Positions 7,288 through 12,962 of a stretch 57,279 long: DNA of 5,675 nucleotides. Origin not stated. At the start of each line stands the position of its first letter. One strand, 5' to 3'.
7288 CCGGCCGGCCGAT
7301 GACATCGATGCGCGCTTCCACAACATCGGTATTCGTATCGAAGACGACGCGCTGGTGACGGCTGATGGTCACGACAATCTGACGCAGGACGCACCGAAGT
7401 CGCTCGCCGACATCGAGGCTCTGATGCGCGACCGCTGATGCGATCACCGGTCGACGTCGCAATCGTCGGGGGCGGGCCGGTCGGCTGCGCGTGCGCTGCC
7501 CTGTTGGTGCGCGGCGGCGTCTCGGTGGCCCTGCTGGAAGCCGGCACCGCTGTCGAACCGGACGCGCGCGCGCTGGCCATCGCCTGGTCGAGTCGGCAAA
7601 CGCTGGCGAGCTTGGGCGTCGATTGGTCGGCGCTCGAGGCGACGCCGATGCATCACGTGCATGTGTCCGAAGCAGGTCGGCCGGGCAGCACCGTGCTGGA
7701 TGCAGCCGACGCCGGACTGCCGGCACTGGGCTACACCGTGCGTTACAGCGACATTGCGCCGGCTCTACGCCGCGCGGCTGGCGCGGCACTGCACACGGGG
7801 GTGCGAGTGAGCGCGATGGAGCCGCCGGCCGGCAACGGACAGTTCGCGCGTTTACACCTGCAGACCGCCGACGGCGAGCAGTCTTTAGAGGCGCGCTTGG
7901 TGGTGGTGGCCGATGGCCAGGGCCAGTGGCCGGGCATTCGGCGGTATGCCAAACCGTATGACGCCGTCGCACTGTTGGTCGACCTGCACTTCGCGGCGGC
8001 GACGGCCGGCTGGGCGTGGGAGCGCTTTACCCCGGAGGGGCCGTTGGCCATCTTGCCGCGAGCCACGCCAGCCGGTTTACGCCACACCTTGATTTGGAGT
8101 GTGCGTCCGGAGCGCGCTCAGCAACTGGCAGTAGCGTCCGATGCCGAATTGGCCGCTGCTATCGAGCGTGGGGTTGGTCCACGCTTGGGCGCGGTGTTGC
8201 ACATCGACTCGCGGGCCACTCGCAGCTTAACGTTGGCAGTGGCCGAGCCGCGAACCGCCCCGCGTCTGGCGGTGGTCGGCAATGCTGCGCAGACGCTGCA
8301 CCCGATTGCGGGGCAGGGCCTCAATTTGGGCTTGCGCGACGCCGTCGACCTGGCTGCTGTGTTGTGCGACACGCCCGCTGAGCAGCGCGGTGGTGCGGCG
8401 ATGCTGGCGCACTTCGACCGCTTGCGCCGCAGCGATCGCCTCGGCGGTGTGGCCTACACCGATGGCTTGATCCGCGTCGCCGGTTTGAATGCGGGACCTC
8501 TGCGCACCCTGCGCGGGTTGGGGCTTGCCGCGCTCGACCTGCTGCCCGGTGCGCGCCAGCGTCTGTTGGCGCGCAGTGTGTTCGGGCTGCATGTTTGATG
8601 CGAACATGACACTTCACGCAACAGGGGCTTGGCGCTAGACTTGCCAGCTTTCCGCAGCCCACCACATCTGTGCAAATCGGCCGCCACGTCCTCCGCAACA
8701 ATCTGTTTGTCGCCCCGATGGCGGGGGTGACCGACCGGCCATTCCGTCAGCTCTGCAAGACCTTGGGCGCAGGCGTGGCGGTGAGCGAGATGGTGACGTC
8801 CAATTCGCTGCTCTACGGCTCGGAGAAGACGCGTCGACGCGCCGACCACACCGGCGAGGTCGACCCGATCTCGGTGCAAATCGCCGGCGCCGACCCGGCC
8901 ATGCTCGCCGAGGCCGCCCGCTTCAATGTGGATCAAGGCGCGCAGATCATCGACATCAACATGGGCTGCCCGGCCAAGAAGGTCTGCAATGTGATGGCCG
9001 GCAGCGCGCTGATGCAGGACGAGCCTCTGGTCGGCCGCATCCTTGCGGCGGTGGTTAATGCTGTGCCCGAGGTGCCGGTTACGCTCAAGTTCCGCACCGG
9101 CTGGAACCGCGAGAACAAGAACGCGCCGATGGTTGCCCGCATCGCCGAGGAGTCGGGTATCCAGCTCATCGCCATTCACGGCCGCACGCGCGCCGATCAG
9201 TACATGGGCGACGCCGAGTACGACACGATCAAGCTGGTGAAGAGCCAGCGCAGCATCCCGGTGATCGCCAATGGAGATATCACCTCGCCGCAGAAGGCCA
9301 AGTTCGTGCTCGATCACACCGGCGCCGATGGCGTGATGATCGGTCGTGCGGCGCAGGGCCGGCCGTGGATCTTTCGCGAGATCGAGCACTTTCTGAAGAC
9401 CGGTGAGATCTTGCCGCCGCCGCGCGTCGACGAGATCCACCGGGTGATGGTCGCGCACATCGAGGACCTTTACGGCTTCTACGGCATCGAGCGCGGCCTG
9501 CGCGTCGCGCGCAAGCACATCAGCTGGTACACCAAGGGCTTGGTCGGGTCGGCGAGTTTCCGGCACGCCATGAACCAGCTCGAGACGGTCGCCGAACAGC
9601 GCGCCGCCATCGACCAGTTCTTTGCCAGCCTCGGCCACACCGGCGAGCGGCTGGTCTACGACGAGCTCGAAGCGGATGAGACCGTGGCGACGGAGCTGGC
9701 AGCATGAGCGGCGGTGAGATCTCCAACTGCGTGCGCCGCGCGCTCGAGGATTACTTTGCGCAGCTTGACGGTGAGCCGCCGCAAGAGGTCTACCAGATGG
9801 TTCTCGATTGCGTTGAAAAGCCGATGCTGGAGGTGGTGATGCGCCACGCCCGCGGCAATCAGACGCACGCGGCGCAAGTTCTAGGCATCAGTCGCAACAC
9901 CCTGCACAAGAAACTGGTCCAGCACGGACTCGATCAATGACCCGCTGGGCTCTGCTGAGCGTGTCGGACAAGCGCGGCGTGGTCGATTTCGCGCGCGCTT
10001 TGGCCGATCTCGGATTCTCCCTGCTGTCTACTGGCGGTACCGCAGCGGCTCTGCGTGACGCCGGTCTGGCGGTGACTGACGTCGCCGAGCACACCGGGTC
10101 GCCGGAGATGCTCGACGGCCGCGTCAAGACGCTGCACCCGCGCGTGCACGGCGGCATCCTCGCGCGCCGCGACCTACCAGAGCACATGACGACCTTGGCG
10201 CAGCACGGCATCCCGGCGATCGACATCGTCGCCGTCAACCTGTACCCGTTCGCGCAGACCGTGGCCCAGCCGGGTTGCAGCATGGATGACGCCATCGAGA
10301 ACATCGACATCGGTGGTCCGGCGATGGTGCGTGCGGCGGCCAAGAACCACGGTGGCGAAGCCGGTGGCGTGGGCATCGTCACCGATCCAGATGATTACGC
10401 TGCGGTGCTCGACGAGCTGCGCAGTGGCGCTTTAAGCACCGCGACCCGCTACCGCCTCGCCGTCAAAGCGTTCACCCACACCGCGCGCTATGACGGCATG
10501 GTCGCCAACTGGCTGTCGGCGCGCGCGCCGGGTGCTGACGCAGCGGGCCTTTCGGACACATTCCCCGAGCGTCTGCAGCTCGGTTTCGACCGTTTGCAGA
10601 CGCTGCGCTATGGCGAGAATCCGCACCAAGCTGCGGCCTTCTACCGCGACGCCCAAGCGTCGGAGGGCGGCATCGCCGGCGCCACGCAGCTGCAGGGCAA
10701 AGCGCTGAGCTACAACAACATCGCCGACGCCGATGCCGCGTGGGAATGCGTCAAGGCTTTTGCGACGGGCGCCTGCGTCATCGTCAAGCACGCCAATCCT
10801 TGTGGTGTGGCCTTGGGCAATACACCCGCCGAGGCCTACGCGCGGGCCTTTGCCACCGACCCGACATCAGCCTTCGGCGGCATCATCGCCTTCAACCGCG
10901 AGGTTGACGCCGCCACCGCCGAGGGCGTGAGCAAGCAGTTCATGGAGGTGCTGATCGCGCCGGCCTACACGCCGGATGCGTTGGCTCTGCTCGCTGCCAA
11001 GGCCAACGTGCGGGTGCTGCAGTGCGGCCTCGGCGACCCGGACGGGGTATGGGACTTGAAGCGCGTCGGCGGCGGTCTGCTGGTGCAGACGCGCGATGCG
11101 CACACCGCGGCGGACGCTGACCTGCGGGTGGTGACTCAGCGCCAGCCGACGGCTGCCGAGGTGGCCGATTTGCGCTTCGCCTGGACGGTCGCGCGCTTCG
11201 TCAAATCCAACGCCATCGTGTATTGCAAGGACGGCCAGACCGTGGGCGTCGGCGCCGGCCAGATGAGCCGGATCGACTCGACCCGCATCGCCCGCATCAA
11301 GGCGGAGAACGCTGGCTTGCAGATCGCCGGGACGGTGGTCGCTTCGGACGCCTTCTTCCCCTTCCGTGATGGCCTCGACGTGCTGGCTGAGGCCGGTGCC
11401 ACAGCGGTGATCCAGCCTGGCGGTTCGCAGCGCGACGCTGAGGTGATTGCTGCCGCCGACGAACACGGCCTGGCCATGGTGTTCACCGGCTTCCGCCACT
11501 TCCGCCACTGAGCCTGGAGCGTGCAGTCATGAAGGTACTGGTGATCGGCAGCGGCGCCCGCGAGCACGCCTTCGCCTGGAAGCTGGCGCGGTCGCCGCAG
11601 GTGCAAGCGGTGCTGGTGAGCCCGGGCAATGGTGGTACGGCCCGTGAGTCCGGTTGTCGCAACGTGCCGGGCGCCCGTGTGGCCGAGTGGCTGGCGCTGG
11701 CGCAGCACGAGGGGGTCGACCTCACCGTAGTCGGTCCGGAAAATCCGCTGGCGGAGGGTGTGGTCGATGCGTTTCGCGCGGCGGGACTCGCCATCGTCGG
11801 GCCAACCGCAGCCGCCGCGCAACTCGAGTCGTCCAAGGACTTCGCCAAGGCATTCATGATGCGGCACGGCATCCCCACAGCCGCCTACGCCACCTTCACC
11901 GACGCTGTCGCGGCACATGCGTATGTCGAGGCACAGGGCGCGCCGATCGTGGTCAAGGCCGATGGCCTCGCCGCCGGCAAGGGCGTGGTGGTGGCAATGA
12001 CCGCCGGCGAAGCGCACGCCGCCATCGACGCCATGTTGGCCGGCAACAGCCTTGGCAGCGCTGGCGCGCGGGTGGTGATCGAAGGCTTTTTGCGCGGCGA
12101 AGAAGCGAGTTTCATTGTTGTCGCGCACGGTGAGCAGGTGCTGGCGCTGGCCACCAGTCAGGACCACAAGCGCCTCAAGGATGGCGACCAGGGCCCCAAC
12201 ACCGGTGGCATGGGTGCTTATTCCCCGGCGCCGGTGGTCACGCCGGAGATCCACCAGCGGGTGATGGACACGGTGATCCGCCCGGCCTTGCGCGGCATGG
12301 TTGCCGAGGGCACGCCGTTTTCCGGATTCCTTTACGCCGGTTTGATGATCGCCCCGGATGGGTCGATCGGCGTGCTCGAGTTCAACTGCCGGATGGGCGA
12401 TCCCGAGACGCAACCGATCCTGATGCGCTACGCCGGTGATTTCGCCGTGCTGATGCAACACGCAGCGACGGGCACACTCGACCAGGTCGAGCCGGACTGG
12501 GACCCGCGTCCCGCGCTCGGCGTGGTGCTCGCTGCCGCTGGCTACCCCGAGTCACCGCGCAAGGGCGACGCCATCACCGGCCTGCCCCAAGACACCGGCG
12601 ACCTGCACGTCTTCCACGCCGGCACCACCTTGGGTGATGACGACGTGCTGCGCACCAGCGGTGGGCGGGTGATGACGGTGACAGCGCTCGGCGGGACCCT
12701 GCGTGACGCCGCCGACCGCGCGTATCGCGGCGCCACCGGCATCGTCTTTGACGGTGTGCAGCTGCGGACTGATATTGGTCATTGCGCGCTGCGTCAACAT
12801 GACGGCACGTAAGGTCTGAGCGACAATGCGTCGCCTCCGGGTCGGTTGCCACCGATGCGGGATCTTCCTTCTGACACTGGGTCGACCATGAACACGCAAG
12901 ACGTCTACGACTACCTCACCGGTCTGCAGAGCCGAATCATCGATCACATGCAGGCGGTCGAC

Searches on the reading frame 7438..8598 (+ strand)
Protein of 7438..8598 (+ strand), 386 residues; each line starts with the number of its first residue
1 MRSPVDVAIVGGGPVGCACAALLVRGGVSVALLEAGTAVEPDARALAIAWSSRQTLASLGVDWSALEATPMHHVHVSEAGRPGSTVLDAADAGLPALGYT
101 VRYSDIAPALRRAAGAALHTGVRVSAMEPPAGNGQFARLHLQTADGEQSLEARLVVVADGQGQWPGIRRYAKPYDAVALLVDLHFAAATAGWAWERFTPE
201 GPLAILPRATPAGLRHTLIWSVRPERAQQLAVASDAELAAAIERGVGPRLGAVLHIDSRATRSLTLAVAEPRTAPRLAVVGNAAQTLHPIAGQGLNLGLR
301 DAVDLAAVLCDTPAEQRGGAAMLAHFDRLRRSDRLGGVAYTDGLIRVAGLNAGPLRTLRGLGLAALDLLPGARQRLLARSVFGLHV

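Call 99: search_protein_families(library=pfam, proteins=[window:7438-8598:+], max_evalue=0.000001)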
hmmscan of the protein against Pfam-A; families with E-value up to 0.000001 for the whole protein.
window:7438-8598:+ (386 aa): 2 families
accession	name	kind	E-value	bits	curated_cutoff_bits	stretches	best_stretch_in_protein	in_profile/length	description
PF01494.25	FAD_binding_3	-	5.7e-27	95.3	22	1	5-316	2-325/349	FAD binding domain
PF07992.20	Pyr_redox_2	-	7.7e-07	29.3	26.1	0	5-43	143-181/291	Pyridine nucleotide-disulphide oxidoreductase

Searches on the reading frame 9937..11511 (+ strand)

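Call 99: search_protein_families(library=pfam, proteins=[window:9937-11511:+], max_evalue=0.000001)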
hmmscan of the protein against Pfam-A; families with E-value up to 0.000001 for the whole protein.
window:9937-11511:+ (524 aa): 2 families
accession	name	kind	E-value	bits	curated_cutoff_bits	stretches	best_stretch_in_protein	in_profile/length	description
PF01808.24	AICARFT_IMPCHas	-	1.1e-124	416.4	25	1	134-454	1-310/311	AICARFT/IMPCHase bienzyme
PF02142.27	MGS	-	9.4e-25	87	24.1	1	14-128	1-93/94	MGS-like domain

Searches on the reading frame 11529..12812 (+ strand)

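Call 99: search_protein_families(library=pfam, proteins=[window:11529-12812:+], max_evalue=0.000001)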
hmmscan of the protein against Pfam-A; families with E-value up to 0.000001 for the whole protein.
window:11529-12812:+ (427 aa): 3 families
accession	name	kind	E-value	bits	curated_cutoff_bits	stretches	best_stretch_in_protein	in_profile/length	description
PF01071.24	GARS_A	-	1.2e-74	250.8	27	1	101-294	1-194/194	Phosphoribosylglycinamide synthetase, ATP-grasp (A) domain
PF02844.21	GARS_N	-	1e-35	122.9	29.5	1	1-100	1-100/100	Phosphoribosylglycinamide synthetase, N domain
PF02843.22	GARS_C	-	2.2e-28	98.9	34.8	1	329-418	1-91/92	Phosphoribosylglycinamide synthetase, C domain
